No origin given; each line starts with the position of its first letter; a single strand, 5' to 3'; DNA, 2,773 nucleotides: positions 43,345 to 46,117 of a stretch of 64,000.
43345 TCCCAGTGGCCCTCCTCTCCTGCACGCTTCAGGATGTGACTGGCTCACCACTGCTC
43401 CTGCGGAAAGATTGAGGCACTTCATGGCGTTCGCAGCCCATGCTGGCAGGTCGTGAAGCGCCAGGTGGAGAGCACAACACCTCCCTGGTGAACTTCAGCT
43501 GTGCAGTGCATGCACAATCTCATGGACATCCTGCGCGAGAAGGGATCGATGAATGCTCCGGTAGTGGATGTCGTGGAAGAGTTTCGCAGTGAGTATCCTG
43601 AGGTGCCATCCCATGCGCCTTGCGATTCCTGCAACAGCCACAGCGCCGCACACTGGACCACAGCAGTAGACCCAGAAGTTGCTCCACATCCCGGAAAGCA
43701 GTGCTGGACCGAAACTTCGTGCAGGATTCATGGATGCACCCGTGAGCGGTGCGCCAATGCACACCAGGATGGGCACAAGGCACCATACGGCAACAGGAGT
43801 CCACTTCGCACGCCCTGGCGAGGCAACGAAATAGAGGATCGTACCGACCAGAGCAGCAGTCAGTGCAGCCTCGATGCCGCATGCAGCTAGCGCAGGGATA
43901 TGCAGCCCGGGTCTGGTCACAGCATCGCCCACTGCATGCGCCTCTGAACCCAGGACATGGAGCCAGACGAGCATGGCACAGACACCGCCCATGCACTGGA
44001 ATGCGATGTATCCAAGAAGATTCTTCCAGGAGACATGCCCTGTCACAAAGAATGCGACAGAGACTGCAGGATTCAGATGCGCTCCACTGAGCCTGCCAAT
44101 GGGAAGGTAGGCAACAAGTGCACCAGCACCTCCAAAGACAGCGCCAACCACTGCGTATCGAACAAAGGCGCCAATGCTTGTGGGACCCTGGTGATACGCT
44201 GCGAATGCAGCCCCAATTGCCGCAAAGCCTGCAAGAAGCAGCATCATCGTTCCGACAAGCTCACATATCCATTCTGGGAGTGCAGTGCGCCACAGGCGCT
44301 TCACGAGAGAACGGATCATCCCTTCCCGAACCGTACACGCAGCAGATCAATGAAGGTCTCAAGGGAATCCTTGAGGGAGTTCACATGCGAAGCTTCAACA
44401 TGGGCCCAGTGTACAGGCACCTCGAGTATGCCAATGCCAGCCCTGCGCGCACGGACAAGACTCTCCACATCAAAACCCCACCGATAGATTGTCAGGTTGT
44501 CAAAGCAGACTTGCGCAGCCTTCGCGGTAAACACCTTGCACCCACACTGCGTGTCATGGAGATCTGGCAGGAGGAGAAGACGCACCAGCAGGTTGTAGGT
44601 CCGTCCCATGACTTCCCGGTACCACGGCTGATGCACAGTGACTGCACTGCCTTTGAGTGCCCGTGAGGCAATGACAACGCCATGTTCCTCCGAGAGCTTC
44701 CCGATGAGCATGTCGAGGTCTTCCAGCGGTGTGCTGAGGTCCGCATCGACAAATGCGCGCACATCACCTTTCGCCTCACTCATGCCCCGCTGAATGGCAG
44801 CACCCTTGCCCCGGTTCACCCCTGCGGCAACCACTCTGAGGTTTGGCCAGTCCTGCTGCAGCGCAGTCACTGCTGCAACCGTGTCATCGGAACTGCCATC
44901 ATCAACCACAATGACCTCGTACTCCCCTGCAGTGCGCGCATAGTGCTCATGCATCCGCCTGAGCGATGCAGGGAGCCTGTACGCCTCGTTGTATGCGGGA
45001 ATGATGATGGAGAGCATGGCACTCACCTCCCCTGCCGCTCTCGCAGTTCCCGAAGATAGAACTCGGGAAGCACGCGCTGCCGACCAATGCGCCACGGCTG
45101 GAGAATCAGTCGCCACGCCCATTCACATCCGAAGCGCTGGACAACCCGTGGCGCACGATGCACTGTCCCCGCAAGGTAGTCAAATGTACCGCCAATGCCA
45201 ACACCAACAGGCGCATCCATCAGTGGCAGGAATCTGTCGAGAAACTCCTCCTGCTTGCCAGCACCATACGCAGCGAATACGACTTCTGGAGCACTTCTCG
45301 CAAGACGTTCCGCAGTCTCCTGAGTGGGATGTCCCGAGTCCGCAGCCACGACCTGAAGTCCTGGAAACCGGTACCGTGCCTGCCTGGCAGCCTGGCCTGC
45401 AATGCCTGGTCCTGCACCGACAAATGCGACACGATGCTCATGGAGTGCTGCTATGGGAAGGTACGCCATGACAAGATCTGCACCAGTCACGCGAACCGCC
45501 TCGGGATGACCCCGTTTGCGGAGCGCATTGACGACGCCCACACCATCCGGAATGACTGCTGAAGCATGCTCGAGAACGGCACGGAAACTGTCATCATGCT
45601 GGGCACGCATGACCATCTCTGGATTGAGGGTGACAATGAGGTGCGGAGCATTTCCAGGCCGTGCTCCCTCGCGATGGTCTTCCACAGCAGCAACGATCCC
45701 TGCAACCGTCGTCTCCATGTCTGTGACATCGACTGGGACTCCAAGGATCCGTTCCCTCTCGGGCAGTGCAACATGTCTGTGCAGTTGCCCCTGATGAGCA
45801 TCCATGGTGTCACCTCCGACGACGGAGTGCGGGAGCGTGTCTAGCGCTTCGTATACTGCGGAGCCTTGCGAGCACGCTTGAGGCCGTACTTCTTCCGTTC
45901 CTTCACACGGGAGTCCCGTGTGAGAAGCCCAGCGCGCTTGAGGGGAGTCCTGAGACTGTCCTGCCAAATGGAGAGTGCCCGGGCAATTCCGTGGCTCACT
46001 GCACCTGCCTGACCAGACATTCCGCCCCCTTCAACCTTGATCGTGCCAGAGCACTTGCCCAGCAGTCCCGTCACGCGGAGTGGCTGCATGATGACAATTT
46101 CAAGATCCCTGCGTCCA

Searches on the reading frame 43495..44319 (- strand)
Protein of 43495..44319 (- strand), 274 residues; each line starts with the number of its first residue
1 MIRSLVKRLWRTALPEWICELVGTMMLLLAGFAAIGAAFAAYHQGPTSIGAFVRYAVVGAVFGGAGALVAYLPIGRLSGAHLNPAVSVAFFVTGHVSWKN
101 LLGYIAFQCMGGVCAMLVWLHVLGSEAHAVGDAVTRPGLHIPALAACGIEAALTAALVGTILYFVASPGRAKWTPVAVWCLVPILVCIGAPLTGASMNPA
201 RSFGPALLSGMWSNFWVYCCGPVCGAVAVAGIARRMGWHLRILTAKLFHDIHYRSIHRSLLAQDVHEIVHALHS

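Call 14: search_protein_families(library=pfam, max_evalue=0.001, proteins=[window:43495-44319:-])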
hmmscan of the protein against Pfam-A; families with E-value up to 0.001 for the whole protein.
window:43495-44319:- (274 aa): 1 family
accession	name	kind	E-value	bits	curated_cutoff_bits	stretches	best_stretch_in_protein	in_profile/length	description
PF00230.25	MIP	-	5.5e-37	128.1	25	1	15-229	9-218/222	Major intrinsic protein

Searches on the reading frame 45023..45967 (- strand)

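Call 14: search_protein_families(library=pfam, max_evalue=0.001, proteins=[window:45023-45967:-])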
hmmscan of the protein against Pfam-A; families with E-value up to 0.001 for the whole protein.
window:45023-45967:- (314 aa): 1 family
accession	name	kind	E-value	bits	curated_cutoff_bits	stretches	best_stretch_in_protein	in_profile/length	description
PF03808.19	Glyco_tran_WecG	-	1.5e-45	155.5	27.4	1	135-297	1-167/168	Glycosyl transferase WecG/TagA/CpsF family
